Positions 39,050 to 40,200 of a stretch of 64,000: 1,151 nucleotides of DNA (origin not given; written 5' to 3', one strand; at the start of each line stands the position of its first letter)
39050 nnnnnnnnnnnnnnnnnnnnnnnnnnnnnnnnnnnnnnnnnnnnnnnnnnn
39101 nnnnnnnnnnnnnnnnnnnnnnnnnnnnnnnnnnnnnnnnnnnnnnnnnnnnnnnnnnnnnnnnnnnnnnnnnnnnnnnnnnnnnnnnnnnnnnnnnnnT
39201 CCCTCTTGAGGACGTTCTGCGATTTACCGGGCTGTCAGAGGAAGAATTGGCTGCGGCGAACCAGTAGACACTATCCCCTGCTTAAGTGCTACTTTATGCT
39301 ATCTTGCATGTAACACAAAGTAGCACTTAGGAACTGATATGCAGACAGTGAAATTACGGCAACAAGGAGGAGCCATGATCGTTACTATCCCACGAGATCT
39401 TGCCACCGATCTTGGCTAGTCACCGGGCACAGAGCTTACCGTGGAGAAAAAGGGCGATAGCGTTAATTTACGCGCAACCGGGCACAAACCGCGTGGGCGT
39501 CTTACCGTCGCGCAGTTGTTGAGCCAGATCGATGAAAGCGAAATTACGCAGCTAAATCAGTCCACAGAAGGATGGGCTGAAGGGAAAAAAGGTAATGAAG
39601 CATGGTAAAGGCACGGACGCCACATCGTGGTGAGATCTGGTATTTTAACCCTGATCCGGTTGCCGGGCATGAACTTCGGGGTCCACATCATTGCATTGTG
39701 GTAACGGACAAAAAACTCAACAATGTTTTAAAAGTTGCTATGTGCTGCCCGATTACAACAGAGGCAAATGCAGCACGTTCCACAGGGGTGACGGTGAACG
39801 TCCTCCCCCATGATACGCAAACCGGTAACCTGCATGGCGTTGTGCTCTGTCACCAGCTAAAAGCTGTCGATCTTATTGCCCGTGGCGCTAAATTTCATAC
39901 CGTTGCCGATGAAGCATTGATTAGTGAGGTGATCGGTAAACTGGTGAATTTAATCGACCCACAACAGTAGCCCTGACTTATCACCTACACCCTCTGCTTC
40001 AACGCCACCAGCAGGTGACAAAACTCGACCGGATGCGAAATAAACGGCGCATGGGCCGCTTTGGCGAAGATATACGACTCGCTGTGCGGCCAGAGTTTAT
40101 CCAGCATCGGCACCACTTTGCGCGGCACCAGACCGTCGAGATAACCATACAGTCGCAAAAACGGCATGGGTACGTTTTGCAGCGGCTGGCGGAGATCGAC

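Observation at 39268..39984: MazE/MazF-like toxin-antitoxin cassette filling the spacer between yhgA and bioH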

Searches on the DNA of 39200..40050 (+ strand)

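Call 3: search_dna_similar(query=window:39200-40050:+, collection=ecoli_genomes, mode=near, max_rows=30)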
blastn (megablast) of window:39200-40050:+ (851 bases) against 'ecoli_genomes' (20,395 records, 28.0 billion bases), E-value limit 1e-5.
Records with a match: 5406; places in all: 5407; records where one place covers at least 80% of the query: 43.
Genomes with a match: 5405 of 5426; with a place that covers at least 80% of the query: 43. Places per genome that has any: lowest 1, median 1, highest 2. On chromosomes: 5406 places; on plasmids: 1.
Best place of each record, by identity: >=99% 1967; 95-99% 3413; 90-95% 26.
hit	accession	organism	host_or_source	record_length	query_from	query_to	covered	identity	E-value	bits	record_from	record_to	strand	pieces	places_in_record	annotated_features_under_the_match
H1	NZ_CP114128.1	Escherichia coli strain PE164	pig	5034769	1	851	100%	100.0%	0e+0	1572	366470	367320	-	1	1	type II toxin-antitoxin system PemK/MazF family toxin | AbrB/MazE/SpoVT family DNA-binding domain-containing protein | rpnA: recombination-promoting nuclease RpnA | bioH: pimeloyl-ACP methyl ester esterase BioH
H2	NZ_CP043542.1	Escherichia coli strain F2_81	Sus scrofa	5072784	1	851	100%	100.0%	0e+0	1572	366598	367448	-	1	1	type II toxin-antitoxin system PemK/MazF family toxin | AbrB/MazE/SpoVT family DNA-binding domain-containing protein | rpnA: recombination-promoting nuclease RpnA | bioH: pimeloyl-ACP methyl ester esterase BioH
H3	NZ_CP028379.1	Escherichia coli O145 str. RM9872 strain RM9872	Bos taurus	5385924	1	851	100%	97.1%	0e+0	1434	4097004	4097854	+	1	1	type II toxin-antitoxin system PemK/MazF family toxin | AbrB/MazE/SpoVT family DNA-binding domain-containing protein | rpnA: recombination-promoting nuclease RpnA | bioH: pimeloyl-ACP methyl ester esterase BioH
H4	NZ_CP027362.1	Escherichia coli strain 95-3192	missing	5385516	1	851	100%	97.1%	0e+0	1434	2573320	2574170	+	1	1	type II toxin-antitoxin system PemK/MazF family toxin | AbrB/MazE/SpoVT family DNA-binding domain-containing protein | rpnA: recombination-promoting nuclease RpnA | bioH: pimeloyl-ACP methyl ester esterase BioH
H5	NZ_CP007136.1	Escherichia coli O145:H28 str. RM12581 strain RM12581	lettuce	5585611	1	851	100%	97.1%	0e+0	1434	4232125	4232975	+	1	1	type II toxin-antitoxin system PemK/MazF family toxin | hypothetical protein | rpnA: recombination-promoting nuclease RpnA | bioH: pimeloyl-ACP methyl ester esterase BioH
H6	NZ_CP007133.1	Escherichia coli O145:H28 str. RM12761 strain RM12761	ice cream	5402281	1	851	100%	97.1%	0e+0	1434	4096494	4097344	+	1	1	type II toxin-antitoxin system PemK/MazF family toxin | AbrB/MazE/SpoVT family DNA-binding domain-containing protein | rpnA: recombination-promoting nuclease RpnA | bioH: pimeloyl-ACP methyl ester esterase BioH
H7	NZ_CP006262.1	Escherichia coli O145:H28 str. RM13516 strain RM13516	Homo sapiens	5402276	1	851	100%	97.1%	0e+0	1434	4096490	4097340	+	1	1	type II toxin-antitoxin system PemK/MazF family toxin | AbrB/MazE/SpoVT family DNA-binding domain-containing protein | rpnA: recombination-promoting nuclease RpnA | bioH: pimeloyl-ACP methyl ester esterase BioH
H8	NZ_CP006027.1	Escherichia coli O145:H28 str. RM13514 strain RM13514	Homo sapiens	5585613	1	851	100%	97.1%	0e+0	1434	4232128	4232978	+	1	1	type II toxin-antitoxin system PemK/MazF family toxin | AbrB/MazE/SpoVT family DNA-binding domain-containing protein | rpnA: recombination-promoting nuclease RpnA | bioH: pimeloyl-ACP methyl ester esterase BioH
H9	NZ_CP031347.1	Escherichia coli O145 strain RM9873-C1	cattle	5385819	1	851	100%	97.1%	0e+0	1434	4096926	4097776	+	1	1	type II toxin-antitoxin system PemK/MazF family toxin | AbrB/MazE/SpoVT family DNA-binding domain-containing protein | rpnA: recombination-promoting nuclease RpnA | bioH: pimeloyl-ACP methyl ester esterase BioH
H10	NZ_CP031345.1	Escherichia coli O145 strain RM12367-C1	creek water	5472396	1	851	100%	97.1%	0e+0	1434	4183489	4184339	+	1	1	type II toxin-antitoxin system PemK/MazF family toxin | AbrB/MazE/SpoVT family DNA-binding domain-containing protein | rpnA: recombination-promoting nuclease RpnA | bioH: pimeloyl-ACP methyl ester esterase BioH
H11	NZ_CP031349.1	Escherichia coli O145 strain RM9467-C1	Cattle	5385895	1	851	100%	97.1%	0e+0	1434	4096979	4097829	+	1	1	type II toxin-antitoxin system PemK/MazF family toxin | AbrB/MazE/SpoVT family DNA-binding domain-containing protein | rpnA: recombination-promoting nuclease RpnA | bioH: pimeloyl-ACP methyl ester esterase BioH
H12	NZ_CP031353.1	Escherichia coli O145 strain RM9154-C1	Cattle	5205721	1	851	100%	97.1%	0e+0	1434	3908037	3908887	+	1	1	type II toxin-antitoxin system PemK/MazF family toxin | AbrB/MazE/SpoVT family DNA-binding domain-containing protein | rpnA: recombination-promoting nuclease RpnA | bioH: pimeloyl-ACP methyl ester esterase BioH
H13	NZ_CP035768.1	Escherichia coli O145 strain RM11626-C1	Cattle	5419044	1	851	100%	97.1%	0e+0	1434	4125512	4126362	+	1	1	type II toxin-antitoxin system PemK/MazF family toxin | AbrB/MazE/SpoVT family DNA-binding domain-containing protein | rpnA: recombination-promoting nuclease RpnA | bioH: pimeloyl-ACP methyl ester esterase BioH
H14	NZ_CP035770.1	Escherichia coli O145 strain RM8988-C1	Cattle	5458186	1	851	100%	97.1%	0e+0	1434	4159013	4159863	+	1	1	type II toxin-antitoxin system PemK/MazF family toxin | AbrB/MazE/SpoVT family DNA-binding domain-containing protein | rpnA: recombination-promoting nuclease RpnA | bioH: pimeloyl-ACP methyl ester esterase BioH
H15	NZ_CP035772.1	Escherichia coli O145 strain RM8843-C1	missing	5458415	1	851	100%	97.1%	0e+0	1434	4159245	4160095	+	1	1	type II toxin-antitoxin system PemK/MazF family toxin | AbrB/MazE/SpoVT family DNA-binding domain-containing protein | rpnA: recombination-promoting nuclease RpnA | bioH: pimeloyl-ACP methyl ester esterase BioH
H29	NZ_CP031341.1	Escherichia coli O145 strain RM12275-C1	missing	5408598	1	851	100%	96.9%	0e+0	1426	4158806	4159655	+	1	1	type II toxin-antitoxin system PemK/MazF family toxin | AbrB/MazE/SpoVT family DNA-binding domain-containing protein | rpnA: recombination-promoting nuclease RpnA | bioH: pimeloyl-ACP methyl ester esterase BioH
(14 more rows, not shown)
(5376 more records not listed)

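Call 5: get_annotated_region(hit=H1, flank=3000)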
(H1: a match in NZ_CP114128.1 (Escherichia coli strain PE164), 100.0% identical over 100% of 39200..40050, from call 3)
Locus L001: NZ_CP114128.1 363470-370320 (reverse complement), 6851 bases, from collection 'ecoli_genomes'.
description: Escherichia coli strain PE164 chromosome, complete genome
organism: Escherichia coli strain PE164 (NCBI taxid 562)
replicon: chromosome; assembly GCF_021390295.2
host: pig; source: diarrhea and blood; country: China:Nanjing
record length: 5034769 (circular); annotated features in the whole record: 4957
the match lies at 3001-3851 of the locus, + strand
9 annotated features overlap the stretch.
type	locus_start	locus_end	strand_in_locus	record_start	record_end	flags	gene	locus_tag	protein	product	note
CDS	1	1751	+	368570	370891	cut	feoB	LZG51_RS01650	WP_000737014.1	Fe(2+) transporter permease subunit FeoB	-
CDS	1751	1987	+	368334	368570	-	feoC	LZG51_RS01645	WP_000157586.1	[Fe-S]-dependent transcriptional repressor FeoC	-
CDS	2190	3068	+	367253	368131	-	rpnA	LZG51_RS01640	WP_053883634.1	recombination-promoting nuclease RpnA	-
CDS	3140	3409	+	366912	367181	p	-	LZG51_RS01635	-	AbrB/MazE/SpoVT family DNA-binding domain-containing protein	internal stop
CDS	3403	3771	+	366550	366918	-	-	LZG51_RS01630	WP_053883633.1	type II toxin-antitoxin system PemK/MazF family toxin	-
CDS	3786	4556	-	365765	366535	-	bioH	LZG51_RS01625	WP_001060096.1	pimeloyl-ACP methyl ester esterase BioH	-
CDS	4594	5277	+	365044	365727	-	gntX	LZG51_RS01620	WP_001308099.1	DNA utilization protein GntX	-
CDS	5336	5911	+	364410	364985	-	nfuA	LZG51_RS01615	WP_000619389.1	Fe-S biogenesis protein NfuA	-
CDS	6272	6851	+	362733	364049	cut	gntT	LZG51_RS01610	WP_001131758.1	gluconate transporter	-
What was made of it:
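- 38389..39267 (+): rpnA (yhgA), the left flanking core gene. Its last ~120 nt are hypervariable. Annotated rpnA in the identical record PE164 (call 5).
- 39339..39608 (+): MazE/AbrB-type antitoxin frame of 89 codons. It is a pseudogene in this window. PGAP flags an 'internal stop' (call 5).
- On MazE/AbrB/SpoVT-type antitoxin (Pfam PF04014): Marked a pseudogene in RefSeq (call 5).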

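Call 6: get_annotated_region(hit=H3, flank=3000)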
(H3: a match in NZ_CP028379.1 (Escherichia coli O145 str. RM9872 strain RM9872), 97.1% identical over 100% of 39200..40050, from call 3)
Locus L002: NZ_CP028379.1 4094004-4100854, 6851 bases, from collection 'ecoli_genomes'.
description: Escherichia coli O145 str. RM9872 chromosome, complete genome
organism: Escherichia coli O145 str. RM9872 strain RM9872 (NCBI taxid 1055544)
replicon: chromosome; assembly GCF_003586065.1
host: Bos taurus; source: feces; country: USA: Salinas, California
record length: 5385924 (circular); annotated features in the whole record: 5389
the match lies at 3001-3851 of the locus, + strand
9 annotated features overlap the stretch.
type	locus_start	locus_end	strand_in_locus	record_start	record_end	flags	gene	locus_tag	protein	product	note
CDS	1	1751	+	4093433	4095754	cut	feoB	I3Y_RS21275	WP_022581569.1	Fe(2+) transporter permease subunit FeoB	-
CDS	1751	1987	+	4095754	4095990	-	feoC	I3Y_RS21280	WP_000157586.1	[Fe-S]-dependent transcriptional repressor FeoC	-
CDS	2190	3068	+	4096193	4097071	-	rpnA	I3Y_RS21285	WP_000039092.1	recombination-promoting nuclease RpnA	-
CDS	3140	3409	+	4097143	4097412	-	-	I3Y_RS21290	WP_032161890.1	AbrB/MazE/SpoVT family DNA-binding domain-containing protein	-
CDS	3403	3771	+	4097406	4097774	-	-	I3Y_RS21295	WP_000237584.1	type II toxin-antitoxin system PemK/MazF family toxin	-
CDS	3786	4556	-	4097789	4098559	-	bioH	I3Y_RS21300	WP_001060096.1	pimeloyl-ACP methyl ester esterase BioH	-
CDS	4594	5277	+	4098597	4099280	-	gntX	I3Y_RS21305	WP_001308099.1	DNA utilization protein GntX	-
CDS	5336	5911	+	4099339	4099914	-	nfuA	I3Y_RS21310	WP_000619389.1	Fe-S biogenesis protein NfuA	-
CDS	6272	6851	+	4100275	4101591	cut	gntT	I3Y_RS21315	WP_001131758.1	gluconate transporter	-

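Call 17: search_dna_similar(query=window:39268-39984:+, collection=ecoli_genomes, mode=near, max_rows=60)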
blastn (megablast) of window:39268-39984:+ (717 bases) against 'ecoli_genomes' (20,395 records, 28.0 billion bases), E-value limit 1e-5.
Records with a match: 43; places in all: 43; records where one place covers at least 80% of the query: 43.
Genomes with a match: 43 of 5426; with a place that covers at least 80% of the query: 43. Places per genome that has any: lowest 1, median 1, highest 1. On chromosomes: 43 places; on plasmids: 0.
Best place of each record, by identity: >=99% 2; 95-99% 41.
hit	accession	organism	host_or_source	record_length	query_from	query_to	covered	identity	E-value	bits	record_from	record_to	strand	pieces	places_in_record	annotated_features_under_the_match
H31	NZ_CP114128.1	Escherichia coli strain PE164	pig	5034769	1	717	100%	100.0%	0e+0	1325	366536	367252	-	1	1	type II toxin-antitoxin system PemK/MazF family toxin | AbrB/MazE/SpoVT family DNA-binding domain-containing protein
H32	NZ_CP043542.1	Escherichia coli strain F2_81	Sus scrofa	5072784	1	717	100%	100.0%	0e+0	1325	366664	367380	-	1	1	type II toxin-antitoxin system PemK/MazF family toxin | AbrB/MazE/SpoVT family DNA-binding domain-containing protein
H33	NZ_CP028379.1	Escherichia coli O145 str. RM9872 strain RM9872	Bos taurus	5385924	1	717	100%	96.7%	0e+0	1192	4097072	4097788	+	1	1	type II toxin-antitoxin system PemK/MazF family toxin | AbrB/MazE/SpoVT family DNA-binding domain-containing protein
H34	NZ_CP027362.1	Escherichia coli strain 95-3192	missing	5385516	1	717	100%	96.7%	0e+0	1192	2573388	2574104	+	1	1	type II toxin-antitoxin system PemK/MazF family toxin | AbrB/MazE/SpoVT family DNA-binding domain-containing protein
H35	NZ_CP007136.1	Escherichia coli O145:H28 str. RM12581 strain RM12581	lettuce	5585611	1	717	100%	96.7%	0e+0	1192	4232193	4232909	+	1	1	type II toxin-antitoxin system PemK/MazF family toxin | hypothetical protein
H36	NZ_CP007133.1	Escherichia coli O145:H28 str. RM12761 strain RM12761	ice cream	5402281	1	717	100%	96.7%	0e+0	1192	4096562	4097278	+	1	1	type II toxin-antitoxin system PemK/MazF family toxin | AbrB/MazE/SpoVT family DNA-binding domain-containing protein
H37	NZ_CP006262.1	Escherichia coli O145:H28 str. RM13516 strain RM13516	Homo sapiens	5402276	1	717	100%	96.7%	0e+0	1192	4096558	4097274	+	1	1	type II toxin-antitoxin system PemK/MazF family toxin | AbrB/MazE/SpoVT family DNA-binding domain-containing protein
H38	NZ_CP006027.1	Escherichia coli O145:H28 str. RM13514 strain RM13514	Homo sapiens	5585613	1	717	100%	96.7%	0e+0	1192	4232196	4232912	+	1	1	type II toxin-antitoxin system PemK/MazF family toxin | AbrB/MazE/SpoVT family DNA-binding domain-containing protein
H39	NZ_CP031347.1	Escherichia coli O145 strain RM9873-C1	cattle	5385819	1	717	100%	96.7%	0e+0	1192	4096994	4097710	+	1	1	type II toxin-antitoxin system PemK/MazF family toxin | AbrB/MazE/SpoVT family DNA-binding domain-containing protein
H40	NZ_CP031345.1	Escherichia coli O145 strain RM12367-C1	creek water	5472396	1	717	100%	96.7%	0e+0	1192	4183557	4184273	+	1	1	type II toxin-antitoxin system PemK/MazF family toxin | AbrB/MazE/SpoVT family DNA-binding domain-containing protein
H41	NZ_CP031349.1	Escherichia coli O145 strain RM9467-C1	Cattle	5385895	1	717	100%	96.7%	0e+0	1192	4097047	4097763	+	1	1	type II toxin-antitoxin system PemK/MazF family toxin | AbrB/MazE/SpoVT family DNA-binding domain-containing protein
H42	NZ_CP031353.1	Escherichia coli O145 strain RM9154-C1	Cattle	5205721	1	717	100%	96.7%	0e+0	1192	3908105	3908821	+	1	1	type II toxin-antitoxin system PemK/MazF family toxin | AbrB/MazE/SpoVT family DNA-binding domain-containing protein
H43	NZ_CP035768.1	Escherichia coli O145 strain RM11626-C1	Cattle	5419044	1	717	100%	96.7%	0e+0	1192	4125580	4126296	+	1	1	type II toxin-antitoxin system PemK/MazF family toxin | AbrB/MazE/SpoVT family DNA-binding domain-containing protein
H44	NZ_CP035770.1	Escherichia coli O145 strain RM8988-C1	Cattle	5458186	1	717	100%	96.7%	0e+0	1192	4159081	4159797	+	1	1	type II toxin-antitoxin system PemK/MazF family toxin | AbrB/MazE/SpoVT family DNA-binding domain-containing protein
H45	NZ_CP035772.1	Escherichia coli O145 strain RM8843-C1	missing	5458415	1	717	100%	96.7%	0e+0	1192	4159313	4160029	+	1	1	type II toxin-antitoxin system PemK/MazF family toxin | AbrB/MazE/SpoVT family DNA-binding domain-containing protein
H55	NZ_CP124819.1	Escherichia coli strain C325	Homo sapiens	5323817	1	717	100%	96.5%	0e+0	1186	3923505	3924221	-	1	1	type II toxin-antitoxin system PemK/MazF family toxin | AbrB/MazE/SpoVT family DNA-binding domain-containing protein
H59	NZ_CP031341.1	Escherichia coli O145 strain RM12275-C1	missing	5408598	1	717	100%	96.5%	0e+0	1184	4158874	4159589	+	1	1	type II toxin-antitoxin system PemK/MazF family toxin | AbrB/MazE/SpoVT family DNA-binding domain-containing protein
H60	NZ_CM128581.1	Escherichia coli strain 700462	Homo sapiens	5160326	1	717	100%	96.1%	0e+0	1170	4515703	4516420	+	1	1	type II toxin-antitoxin system PemK/MazF family toxin | AbrB/MazE/SpoVT family DNA-binding domain-containing protein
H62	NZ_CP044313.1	Escherichia coli strain RM11911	missing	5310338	1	717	100%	96.0%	0e+0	1164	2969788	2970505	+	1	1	type II toxin-antitoxin system PemK/MazF family toxin | AbrB/MazE/SpoVT family DNA-binding domain-containing protein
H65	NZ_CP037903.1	Escherichia coli strain LHM10-1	pig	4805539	1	717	100%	95.8%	0e+0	1158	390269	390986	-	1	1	type II toxin-antitoxin system PemK/MazF family toxin | AbrB/MazE/SpoVT family DNA-binding domain-containing protein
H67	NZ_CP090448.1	Escherichia coli strain PT62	pigeon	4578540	1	717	100%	95.8%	0e+0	1158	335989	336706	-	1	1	type II toxin-antitoxin system PemK/MazF family toxin | hypothetical protein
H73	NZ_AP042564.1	Escherichia coli strain OkiPb01694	bovine feces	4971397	1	717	100%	95.8%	0e+0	1158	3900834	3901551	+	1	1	type II toxin-antitoxin system PemK/MazF family toxin | AbrB/MazE/SpoVT family DNA-binding domain-containing protein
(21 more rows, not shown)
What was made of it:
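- The same TAG is present in two complete genomes (PE164 and F2_81, call 17).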

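Call 19: get_annotated_region(hit=H55, flank=300)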
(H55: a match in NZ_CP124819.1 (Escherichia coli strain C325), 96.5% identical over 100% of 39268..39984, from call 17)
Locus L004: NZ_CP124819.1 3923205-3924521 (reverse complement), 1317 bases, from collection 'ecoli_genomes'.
description: Escherichia coli strain C325 chromosome, complete genome
organism: Escherichia coli strain C325 (NCBI taxid 562)
replicon: chromosome; assembly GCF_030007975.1
host: Homo sapiens; source: Human gut; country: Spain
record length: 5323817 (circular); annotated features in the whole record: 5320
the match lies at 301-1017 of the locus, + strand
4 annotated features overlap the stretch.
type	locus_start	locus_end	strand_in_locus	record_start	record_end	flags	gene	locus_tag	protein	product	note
CDS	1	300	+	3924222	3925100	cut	rpnA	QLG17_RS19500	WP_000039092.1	recombination-promoting nuclease RpnA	-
CDS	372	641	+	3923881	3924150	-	-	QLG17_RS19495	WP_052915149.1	AbrB/MazE/SpoVT family DNA-binding domain-containing protein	-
CDS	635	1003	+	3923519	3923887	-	-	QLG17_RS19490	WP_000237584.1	type II toxin-antitoxin system PemK/MazF family toxin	-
CDS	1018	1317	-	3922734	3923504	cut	bioH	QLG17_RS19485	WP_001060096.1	pimeloyl-ACP methyl ester esterase BioH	-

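Call 20: get_annotated_region(hit=H59, flank=300)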
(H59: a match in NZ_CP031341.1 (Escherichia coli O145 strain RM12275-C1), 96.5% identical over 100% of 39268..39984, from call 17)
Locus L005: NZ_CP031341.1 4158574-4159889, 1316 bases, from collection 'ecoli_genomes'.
description: Escherichia coli O145 strain RM12275-C1 chromosome, complete genome
organism: Escherichia coli O145 strain RM12275-C1 (NCBI taxid 1055538)
replicon: chromosome; assembly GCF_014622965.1
host: missing; source: -; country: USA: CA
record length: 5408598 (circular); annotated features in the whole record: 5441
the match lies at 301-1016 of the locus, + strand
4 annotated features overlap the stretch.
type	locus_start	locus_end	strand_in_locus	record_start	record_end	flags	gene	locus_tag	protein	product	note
CDS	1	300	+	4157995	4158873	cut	rpnA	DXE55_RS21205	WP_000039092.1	recombination-promoting nuclease RpnA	-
CDS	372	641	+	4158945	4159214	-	-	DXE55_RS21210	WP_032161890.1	AbrB/MazE/SpoVT family DNA-binding domain-containing protein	-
CDS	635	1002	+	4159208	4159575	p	-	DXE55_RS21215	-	type II toxin-antitoxin system PemK/MazF family toxin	frameshifted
CDS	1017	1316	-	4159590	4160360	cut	bioH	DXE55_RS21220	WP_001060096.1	pimeloyl-ACP methyl ester esterase BioH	-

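Call 21: get_annotated_region(hit=H60, flank=300)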
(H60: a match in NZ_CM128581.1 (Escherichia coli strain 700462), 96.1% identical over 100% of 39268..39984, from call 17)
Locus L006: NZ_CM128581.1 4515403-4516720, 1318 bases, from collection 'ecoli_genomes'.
description: Escherichia coli strain 700462 chromosome, whole genome shotgun sequence
organism: Escherichia coli strain 700462 (NCBI taxid 562)
replicon: chromosome; assembly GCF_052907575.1
host: Homo sapiens; source: stool; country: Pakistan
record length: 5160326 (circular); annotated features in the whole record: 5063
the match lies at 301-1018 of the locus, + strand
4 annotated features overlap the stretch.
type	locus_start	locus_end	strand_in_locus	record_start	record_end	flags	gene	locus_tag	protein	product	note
CDS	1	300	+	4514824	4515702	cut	rpnA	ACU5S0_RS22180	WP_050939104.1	recombination-promoting nuclease RpnA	-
CDS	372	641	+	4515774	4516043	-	-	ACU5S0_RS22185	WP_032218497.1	AbrB/MazE/SpoVT family DNA-binding domain-containing protein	-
CDS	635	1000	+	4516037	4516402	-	-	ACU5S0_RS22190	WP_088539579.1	type II toxin-antitoxin system PemK/MazF family toxin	-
CDS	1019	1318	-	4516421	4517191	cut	bioH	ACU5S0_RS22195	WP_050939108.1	pimeloyl-ACP methyl ester esterase BioH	-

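Call 22: get_annotated_region(hit=H62, flank=300)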
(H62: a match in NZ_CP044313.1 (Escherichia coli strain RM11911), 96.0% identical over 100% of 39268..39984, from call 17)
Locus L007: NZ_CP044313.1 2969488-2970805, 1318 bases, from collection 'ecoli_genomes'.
description: Escherichia coli strain RM11911 chromosome, complete genome
organism: Escherichia coli strain RM11911 (NCBI taxid 562)
replicon: chromosome; assembly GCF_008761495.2
host: -; source: missing; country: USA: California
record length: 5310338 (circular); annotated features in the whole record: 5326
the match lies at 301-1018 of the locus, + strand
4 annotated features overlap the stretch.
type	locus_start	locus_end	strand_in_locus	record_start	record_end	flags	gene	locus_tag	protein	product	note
CDS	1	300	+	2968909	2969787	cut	rpnA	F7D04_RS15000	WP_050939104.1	recombination-promoting nuclease RpnA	-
CDS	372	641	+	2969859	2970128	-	-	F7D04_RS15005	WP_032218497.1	AbrB/MazE/SpoVT family DNA-binding domain-containing protein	-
CDS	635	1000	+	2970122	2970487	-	-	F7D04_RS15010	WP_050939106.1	type II toxin-antitoxin system PemK/MazF family toxin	-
CDS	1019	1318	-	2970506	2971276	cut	bioH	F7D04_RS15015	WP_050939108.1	pimeloyl-ACP methyl ester esterase BioH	-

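Call 23: get_annotated_region(hit=H65, flank=300)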
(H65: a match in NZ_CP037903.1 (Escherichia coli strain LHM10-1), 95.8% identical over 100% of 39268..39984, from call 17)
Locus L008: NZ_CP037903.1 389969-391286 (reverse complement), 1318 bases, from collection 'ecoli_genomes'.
description: Escherichia coli strain LHM10-1 chromosome, complete genome
organism: Escherichia coli strain LHM10-1 (NCBI taxid 562)
replicon: chromosome; assembly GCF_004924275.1
host: pig; source: feces; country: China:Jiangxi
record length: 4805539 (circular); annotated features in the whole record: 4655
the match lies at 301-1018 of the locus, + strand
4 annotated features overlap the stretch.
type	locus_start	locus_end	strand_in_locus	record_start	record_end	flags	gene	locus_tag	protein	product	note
CDS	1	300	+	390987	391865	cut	rpnA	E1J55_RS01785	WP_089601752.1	recombination-promoting nuclease RpnA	-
CDS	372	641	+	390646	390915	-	-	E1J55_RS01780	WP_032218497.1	AbrB/MazE/SpoVT family DNA-binding domain-containing protein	-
CDS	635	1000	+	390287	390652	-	-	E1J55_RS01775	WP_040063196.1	type II toxin-antitoxin system PemK/MazF family toxin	-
CDS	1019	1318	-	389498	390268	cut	bioH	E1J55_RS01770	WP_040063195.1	pimeloyl-ACP methyl ester esterase BioH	-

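Call 24: get_annotated_region(hit=H67, flank=300)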
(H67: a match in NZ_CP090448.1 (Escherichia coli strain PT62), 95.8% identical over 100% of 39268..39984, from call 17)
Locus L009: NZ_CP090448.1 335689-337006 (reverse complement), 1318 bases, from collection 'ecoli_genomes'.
description: Escherichia coli strain PT62 chromosome, complete genome
organism: Escherichia coli strain PT62 (NCBI taxid 562)
replicon: chromosome; assembly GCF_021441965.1
host: -; source: pigeon; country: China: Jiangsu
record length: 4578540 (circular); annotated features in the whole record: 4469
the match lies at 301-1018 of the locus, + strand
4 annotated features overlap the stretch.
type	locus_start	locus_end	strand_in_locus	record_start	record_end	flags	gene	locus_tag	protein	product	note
CDS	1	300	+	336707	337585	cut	rpnA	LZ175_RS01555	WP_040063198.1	recombination-promoting nuclease RpnA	-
CDS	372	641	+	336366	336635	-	-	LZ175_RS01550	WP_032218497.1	hypothetical protein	-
CDS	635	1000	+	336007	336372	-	-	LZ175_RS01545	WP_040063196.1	type II toxin-antitoxin system PemK/MazF family toxin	-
CDS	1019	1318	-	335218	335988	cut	bioH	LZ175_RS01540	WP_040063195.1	pimeloyl-ACP methyl ester esterase BioH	-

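Call 25: get_annotated_region(hit=H73, flank=300)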
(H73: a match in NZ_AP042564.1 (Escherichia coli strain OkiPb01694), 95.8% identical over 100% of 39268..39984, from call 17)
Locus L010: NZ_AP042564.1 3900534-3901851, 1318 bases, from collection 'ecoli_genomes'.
description: Escherichia coli strain OkiPb01694 chromosome, complete genome
organism: Escherichia coli strain OkiPb01694 (NCBI taxid 562)
replicon: chromosome; assembly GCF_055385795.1
host: -; source: bovine feces; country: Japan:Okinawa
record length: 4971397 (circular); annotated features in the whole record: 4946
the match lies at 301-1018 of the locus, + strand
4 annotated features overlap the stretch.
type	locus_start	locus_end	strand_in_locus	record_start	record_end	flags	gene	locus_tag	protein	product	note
CDS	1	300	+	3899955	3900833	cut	rpnA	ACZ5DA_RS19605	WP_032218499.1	recombination-promoting nuclease RpnA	-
CDS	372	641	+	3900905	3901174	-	-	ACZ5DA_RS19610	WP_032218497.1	AbrB/MazE/SpoVT family DNA-binding domain-containing protein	-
CDS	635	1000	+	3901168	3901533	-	-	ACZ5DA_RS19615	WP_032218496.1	type II toxin-antitoxin system PemK/MazF family toxin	-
CDS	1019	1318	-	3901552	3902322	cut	bioH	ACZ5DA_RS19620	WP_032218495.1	pimeloyl-ACP methyl ester esterase BioH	-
